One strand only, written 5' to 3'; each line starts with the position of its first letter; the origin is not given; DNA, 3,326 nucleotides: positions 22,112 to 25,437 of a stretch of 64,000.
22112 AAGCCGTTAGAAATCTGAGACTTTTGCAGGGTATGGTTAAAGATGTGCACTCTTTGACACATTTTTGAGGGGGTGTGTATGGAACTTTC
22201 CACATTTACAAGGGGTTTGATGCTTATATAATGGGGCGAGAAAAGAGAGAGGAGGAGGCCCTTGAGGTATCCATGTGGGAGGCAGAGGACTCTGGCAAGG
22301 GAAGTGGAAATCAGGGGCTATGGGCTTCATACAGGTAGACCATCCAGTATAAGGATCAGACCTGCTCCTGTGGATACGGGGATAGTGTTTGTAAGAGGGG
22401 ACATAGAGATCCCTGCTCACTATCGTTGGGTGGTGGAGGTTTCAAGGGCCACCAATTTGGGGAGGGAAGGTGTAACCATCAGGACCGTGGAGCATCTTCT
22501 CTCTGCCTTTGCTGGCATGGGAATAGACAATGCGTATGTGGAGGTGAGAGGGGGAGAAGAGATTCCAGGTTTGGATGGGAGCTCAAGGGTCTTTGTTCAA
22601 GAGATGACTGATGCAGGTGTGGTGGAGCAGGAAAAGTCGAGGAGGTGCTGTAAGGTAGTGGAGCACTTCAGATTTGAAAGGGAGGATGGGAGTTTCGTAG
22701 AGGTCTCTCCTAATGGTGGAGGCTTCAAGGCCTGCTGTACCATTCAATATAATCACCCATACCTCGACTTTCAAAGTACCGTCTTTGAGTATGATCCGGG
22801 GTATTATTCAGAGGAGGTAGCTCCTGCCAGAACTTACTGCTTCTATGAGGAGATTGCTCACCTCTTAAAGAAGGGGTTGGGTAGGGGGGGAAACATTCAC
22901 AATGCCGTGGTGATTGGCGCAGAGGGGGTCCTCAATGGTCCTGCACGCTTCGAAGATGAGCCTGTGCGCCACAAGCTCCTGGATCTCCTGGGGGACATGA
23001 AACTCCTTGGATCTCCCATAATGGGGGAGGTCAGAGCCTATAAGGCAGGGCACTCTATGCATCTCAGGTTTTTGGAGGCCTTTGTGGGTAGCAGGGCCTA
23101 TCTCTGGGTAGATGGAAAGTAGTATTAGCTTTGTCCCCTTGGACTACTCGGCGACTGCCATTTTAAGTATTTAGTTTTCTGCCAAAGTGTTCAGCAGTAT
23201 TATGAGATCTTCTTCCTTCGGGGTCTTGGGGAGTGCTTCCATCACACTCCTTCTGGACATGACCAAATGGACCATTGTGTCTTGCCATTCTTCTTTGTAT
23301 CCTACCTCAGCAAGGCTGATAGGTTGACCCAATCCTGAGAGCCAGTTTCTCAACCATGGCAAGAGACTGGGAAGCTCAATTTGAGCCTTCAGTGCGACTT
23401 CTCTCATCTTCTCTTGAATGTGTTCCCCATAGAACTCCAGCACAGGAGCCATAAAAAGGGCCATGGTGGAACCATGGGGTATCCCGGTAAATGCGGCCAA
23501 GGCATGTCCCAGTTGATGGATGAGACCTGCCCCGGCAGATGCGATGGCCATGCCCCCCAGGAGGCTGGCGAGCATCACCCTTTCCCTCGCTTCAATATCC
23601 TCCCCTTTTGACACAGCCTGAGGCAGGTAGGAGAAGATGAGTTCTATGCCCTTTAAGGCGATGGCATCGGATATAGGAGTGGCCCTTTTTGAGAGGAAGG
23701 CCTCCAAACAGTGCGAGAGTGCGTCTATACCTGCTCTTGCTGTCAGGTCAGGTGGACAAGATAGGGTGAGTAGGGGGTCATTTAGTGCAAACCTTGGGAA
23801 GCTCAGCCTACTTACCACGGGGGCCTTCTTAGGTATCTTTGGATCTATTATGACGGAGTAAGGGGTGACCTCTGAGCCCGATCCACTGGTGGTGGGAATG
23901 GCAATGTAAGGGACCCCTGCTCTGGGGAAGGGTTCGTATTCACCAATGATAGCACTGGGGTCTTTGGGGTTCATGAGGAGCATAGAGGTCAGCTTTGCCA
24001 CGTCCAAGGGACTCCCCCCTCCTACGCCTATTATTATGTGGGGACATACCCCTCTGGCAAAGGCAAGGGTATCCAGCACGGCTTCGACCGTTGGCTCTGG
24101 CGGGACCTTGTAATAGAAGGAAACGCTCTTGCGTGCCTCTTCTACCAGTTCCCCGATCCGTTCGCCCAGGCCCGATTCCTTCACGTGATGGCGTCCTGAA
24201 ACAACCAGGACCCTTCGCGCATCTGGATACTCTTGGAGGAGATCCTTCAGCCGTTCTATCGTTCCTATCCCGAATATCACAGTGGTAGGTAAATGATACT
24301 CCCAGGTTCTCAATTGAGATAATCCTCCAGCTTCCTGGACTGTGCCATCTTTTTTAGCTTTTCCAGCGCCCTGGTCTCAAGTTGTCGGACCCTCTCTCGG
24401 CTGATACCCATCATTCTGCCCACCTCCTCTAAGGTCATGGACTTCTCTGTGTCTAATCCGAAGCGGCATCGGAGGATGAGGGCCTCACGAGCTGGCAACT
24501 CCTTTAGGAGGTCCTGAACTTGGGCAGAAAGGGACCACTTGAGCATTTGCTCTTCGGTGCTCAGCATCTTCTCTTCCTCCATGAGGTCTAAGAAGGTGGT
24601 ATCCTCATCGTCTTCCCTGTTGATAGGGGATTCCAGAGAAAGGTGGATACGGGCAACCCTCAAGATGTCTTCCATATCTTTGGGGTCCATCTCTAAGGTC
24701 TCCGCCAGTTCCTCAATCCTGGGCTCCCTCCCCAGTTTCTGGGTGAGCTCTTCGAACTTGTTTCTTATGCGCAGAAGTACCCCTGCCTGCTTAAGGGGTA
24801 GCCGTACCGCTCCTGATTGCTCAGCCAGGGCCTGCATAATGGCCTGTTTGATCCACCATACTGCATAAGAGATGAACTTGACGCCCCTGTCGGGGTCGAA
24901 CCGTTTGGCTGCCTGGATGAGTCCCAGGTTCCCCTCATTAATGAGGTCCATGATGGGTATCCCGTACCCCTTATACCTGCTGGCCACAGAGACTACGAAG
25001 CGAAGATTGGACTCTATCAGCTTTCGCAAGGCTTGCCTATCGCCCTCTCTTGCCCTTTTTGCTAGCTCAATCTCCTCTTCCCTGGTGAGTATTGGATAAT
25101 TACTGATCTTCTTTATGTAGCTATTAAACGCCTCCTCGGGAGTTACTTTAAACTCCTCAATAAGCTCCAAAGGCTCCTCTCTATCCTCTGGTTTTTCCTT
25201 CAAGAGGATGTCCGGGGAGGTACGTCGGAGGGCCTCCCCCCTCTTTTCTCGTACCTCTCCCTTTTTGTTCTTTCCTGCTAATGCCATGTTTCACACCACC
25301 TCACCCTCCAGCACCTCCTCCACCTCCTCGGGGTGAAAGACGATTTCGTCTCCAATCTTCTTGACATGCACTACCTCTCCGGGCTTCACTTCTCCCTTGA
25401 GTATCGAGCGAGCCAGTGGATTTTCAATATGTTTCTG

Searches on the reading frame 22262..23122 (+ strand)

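Call 54: search_protein_families(library=pfam, proteins=[window:22262-23122:+])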
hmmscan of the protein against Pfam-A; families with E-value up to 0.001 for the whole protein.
window:22262-23122:+ (286 aa): 1 family
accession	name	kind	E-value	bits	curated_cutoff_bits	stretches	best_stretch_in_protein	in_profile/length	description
PF03331.19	LpxC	-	1.9e-90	303.5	27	1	8-274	1-266/268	UDP-3-O-acyl N-acetylglycosamine deacetylase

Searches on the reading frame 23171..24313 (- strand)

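Call 54: search_protein_families(library=pfam, proteins=[window:23171-24313:-])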
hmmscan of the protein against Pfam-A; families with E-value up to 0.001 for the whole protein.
window:23171-24313:- (380 aa): 3 families
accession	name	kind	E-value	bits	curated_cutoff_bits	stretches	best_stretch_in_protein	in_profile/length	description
PF00465.25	Fe-ADH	-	1.6e-40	138.9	31.3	1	9-180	1-168/168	Iron-containing alcohol dehydrogenase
PF25137.1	ADH_Fe_C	-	2.3e-40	138.8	27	1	191-375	1-191/194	Fe-containing alcohol dehydrogenase family, C-terminal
PF13685.12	Fe-ADH_2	-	2.2e-09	37.9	28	1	14-113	2-97/149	Iron-containing alcohol dehydrogenase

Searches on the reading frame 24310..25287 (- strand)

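Call 54: search_protein_families(library=pfam, proteins=[window:24310-25287:-])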
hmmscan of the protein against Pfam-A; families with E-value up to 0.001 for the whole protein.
window:24310-25287:- (325 aa): 4 families
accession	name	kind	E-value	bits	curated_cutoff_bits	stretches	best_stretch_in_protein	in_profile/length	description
PF04542.20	Sigma70_r2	-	1.2e-20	73.5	24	1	90-157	1-68/71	Sigma-70 region 2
PF04545.22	Sigma70_r4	-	1e-18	67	24.1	1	260-313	1-50/50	Sigma-70, region 4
PF04539.22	Sigma70_r3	-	2e-13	50.7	25.3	1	173-247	5-77/78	Sigma-70 region 3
PF00140.25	Sigma70_r1_2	-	5.2e-11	42.8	22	1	56-84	5-33/34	Sigma-70 factor, region 1.2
